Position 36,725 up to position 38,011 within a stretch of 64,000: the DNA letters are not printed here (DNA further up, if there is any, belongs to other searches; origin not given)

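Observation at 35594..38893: GC-rich, translationally coupled helicase - HNH nuclease - Dam methyltransferase - small protein cassette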

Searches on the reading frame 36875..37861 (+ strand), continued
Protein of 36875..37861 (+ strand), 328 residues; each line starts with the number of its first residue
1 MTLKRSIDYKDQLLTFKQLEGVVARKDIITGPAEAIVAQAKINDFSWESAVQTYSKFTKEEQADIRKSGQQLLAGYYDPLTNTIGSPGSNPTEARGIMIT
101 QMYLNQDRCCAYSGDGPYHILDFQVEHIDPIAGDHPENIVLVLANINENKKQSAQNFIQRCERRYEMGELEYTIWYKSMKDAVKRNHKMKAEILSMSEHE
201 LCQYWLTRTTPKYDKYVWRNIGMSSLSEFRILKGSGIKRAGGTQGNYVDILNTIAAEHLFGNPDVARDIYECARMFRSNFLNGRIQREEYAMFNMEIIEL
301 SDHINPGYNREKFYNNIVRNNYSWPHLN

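Call 42: find_related_loci(query=A2, collection=viral_contigs, flank=4000)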
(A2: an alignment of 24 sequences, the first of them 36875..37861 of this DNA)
Query A2 (328 aa) in viral_contigs; peptide patterns used: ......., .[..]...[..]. (x = any residue, [..] = any of these).
377 stretches matched a pattern; 32 encode a relative of the query (tblastn E <= 1e-3); 32 distinct loci.
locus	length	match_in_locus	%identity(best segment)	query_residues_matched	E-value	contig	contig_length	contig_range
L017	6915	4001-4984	99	1-328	0e+0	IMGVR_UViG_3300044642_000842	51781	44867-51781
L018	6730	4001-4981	93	1-327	0e+0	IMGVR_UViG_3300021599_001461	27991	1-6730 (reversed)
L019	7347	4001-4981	93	1-327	0e+0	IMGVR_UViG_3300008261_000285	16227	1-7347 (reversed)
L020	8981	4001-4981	89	1-327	0e+0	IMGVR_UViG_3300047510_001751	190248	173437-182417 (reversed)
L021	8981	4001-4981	91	1-327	0e+0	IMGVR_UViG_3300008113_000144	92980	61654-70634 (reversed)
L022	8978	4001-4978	73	3-328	1e-167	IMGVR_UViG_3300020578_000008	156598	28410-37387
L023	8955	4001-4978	73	3-328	8e-167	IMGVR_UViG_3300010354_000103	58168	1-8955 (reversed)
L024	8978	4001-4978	73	3-328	1e-167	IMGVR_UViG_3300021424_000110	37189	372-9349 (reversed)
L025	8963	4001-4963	46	11-328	3e-90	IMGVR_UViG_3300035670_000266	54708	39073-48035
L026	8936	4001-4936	46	12-327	1e-89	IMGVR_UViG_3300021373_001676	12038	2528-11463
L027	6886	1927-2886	46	11-327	1e-89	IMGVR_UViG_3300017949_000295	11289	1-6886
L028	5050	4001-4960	46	11-327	1e-89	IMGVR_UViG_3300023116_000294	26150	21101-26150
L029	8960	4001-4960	46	11-327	1e-89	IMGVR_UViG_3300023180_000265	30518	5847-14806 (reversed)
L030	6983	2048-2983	43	12-327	8e-89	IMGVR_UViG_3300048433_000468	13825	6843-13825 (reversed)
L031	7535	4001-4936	45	12-327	8e-89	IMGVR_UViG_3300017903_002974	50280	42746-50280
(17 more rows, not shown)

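Call 43: find_related_loci(query=A2, collection=genome_contigs, flank=5000)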
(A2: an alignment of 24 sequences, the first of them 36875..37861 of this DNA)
Query A2 (328 aa) in genome_contigs; peptide patterns used: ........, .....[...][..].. (x = any residue, [..] = any of these).
36 stretches matched a pattern, but none encodes a relative of the query by tblastn (E <= 1e-3).

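Call 46: search_protein_families(library=pfam, proteins=[L012:2139-3356:-], max_evalue=0.01)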
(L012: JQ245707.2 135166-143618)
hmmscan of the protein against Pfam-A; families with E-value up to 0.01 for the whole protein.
L012:2139-3356:- (405 aa): 1 family
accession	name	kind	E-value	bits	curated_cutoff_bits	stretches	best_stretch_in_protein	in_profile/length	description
PF00145.23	DNA_methylase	-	6.7e-15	55.8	22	1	48-348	46-306/324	C-5 cytosine-specific DNA methylase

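Call 90: list_cluster_members(proteins=[window:36875-37861:+, P0001, P0004, window:37843-38700:+])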
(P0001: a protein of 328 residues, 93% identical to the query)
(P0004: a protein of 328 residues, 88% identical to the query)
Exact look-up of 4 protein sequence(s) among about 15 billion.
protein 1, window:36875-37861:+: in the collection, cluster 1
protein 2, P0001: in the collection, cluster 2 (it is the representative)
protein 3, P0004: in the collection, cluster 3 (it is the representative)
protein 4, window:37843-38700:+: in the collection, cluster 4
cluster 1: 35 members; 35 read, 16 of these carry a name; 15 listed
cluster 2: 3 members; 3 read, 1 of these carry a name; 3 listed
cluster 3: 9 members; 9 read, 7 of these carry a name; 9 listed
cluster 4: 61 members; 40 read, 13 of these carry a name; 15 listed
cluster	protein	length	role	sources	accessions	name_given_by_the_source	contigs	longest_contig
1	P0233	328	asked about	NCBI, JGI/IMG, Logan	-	hypothetical protein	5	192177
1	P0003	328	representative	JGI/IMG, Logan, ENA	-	hypothetical protein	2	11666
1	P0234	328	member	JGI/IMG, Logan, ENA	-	hypothetical protein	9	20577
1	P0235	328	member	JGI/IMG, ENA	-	hypothetical protein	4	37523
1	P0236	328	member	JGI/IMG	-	hypothetical protein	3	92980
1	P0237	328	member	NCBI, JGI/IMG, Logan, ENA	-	hypothetical protein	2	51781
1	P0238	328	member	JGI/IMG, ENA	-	hypothetical protein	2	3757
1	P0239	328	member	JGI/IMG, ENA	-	hypothetical protein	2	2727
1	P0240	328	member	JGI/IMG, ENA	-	hypothetical protein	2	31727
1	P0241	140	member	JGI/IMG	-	hypothetical protein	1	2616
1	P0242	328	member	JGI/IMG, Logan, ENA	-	hypothetical protein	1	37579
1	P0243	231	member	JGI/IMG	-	hypothetical protein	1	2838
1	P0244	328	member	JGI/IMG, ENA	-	hypothetical protein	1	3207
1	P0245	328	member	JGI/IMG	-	hypothetical protein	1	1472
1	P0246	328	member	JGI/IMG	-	hypothetical protein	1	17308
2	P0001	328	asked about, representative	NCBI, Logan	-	-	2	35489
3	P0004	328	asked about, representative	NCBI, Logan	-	-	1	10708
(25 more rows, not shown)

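Call 95: fold_search(model_id=the predicted structure, library=viral)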
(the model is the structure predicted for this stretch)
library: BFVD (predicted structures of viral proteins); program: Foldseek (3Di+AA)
matches with E <= 10: 140; with E <= 0.001: 6
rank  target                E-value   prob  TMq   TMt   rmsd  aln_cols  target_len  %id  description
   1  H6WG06                2.5e-09  1.00  0.45  0.28  20.2       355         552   21  Virion structural protein and packaging [Cyanophage S-TIM5]
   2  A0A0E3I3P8            4.2e-08  1.00  0.46  0.21  20.6       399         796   15  Cytitidyltransferase [Synechococcus phage ACG-2014f]
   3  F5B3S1                2.3e-07  1.00  0.44  0.23  19.0       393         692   14  (no name in the UniProt tables at hand)
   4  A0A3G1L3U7            1.1e-06  1.00  0.41  0.27  19.2       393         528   15  Virion structural protein [Synechococcus phage S-CBWM1]
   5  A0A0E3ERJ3            1.7e-05  1.00  0.38  0.15  20.0       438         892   15  Cytitidyltransferase [Synechococcus phage ACG-2014f]
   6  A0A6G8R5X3            2.2e-05  1.00  0.43  0.16  20.7       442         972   12  Uncharacterized protein [Synechococcus phage S-N03]
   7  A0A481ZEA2            4.0e-02  0.97  0.23  0.14   9.7       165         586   21  Uncharacterized protein [Pithovirus LCPAC404]
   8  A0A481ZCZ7            4.0e-02  0.95  0.21  0.15  11.0       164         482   20  Uncharacterized protein [Pithovirus LCPAC403]
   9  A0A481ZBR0            4.4e-02  0.98  0.25  0.36   6.7       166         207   15  Uncharacterized protein [Pithovirus LCPAC401]
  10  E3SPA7                8.7e-02  0.80  0.17  0.36   9.0       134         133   16  Uncharacterized protein [Prochlorococcus phage Syn1]
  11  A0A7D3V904            1.1e-01  0.82  0.24  0.20  12.3       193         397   15  Uncharacterized protein [Fadolivirus FV1/VV64]
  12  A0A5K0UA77            1.6e-01  0.82  0.22  0.29  11.9       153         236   14  HNH endonuclease [Yasminevirus sp. GU-2018]
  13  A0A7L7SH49            1.6e-01  0.80  0.19  0.37  15.4       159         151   19  Anti-sigma factor [Proteus phage 3H10_20]
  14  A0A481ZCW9            1.9e-01  0.80  0.21  0.41  10.3       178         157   16  Zn-finger protein [Pithovirus LCPAC406]
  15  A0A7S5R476            2.5e-01  0.23  0.16  0.20  20.7       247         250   12  (no name in the UniProt tables at hand)
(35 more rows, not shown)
